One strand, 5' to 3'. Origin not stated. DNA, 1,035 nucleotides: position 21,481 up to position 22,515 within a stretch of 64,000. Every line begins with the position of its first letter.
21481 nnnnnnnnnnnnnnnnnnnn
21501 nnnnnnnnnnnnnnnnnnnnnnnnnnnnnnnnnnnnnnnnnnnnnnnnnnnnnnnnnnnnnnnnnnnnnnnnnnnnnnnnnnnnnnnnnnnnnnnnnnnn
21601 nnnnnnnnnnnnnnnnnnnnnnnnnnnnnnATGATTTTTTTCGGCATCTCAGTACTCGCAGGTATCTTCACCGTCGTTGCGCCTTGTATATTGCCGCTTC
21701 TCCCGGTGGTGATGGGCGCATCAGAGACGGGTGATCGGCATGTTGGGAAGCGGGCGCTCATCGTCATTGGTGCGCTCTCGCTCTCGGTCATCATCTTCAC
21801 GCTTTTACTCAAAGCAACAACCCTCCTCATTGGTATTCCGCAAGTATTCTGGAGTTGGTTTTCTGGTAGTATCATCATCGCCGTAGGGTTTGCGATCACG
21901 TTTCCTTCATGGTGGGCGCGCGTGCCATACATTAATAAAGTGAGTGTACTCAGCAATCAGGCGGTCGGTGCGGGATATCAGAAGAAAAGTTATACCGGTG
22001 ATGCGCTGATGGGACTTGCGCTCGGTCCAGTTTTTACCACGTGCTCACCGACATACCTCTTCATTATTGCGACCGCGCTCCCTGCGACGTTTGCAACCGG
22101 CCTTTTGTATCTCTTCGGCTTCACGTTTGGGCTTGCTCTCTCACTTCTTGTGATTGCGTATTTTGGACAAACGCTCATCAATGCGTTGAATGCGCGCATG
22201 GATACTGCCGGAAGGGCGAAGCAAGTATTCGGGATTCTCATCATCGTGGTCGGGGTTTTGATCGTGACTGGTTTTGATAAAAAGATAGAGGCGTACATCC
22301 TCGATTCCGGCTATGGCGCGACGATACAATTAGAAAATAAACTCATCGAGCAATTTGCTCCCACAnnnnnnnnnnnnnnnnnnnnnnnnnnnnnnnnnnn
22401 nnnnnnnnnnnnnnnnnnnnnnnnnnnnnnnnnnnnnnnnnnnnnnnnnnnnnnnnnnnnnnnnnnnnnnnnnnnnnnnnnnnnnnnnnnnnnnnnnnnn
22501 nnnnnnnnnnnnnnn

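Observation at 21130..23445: Extracytoplasmic methionine-repair unit: thioredoxin with a Met-rich linker followed by a CcdA-MsrA-MsrB fusion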

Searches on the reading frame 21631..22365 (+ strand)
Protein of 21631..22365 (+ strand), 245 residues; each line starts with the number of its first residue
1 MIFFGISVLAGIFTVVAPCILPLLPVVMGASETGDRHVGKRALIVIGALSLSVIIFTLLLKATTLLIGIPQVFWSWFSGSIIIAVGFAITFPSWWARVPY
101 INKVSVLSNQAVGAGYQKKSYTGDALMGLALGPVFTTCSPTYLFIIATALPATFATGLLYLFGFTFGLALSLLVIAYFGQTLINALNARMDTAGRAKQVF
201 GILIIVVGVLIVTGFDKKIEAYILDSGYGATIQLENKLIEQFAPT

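Call 35: search_solved_structures(query=A1, max_evalue=10, show_alignments=2)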
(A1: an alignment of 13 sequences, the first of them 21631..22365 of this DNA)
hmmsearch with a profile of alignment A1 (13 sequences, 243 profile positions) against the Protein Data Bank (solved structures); distinct sequences matched with E-value up to 10: 5.
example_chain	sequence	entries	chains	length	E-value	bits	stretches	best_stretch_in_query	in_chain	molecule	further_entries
5vkv_A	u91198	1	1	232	1.5e-09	40.8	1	4-224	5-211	Cytochrome c-type biogenesis protein CcdA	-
2n4x_A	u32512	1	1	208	0.078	15.6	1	5-102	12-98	Cytochrome C-type biogenesis protein (CcdA)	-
9x3y_R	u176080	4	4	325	0.2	14.3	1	19-92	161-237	Proto-oncogene Mas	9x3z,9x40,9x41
25il_R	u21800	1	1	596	0.51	12.9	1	19-92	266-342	Soluble cytochrome b562,Proto-oncogene Mas,LgBiT tag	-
25ik_R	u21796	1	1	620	0.54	12.8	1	19-92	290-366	Soluble cytochrome b562,Proto-oncogene Mas,LgBiT tag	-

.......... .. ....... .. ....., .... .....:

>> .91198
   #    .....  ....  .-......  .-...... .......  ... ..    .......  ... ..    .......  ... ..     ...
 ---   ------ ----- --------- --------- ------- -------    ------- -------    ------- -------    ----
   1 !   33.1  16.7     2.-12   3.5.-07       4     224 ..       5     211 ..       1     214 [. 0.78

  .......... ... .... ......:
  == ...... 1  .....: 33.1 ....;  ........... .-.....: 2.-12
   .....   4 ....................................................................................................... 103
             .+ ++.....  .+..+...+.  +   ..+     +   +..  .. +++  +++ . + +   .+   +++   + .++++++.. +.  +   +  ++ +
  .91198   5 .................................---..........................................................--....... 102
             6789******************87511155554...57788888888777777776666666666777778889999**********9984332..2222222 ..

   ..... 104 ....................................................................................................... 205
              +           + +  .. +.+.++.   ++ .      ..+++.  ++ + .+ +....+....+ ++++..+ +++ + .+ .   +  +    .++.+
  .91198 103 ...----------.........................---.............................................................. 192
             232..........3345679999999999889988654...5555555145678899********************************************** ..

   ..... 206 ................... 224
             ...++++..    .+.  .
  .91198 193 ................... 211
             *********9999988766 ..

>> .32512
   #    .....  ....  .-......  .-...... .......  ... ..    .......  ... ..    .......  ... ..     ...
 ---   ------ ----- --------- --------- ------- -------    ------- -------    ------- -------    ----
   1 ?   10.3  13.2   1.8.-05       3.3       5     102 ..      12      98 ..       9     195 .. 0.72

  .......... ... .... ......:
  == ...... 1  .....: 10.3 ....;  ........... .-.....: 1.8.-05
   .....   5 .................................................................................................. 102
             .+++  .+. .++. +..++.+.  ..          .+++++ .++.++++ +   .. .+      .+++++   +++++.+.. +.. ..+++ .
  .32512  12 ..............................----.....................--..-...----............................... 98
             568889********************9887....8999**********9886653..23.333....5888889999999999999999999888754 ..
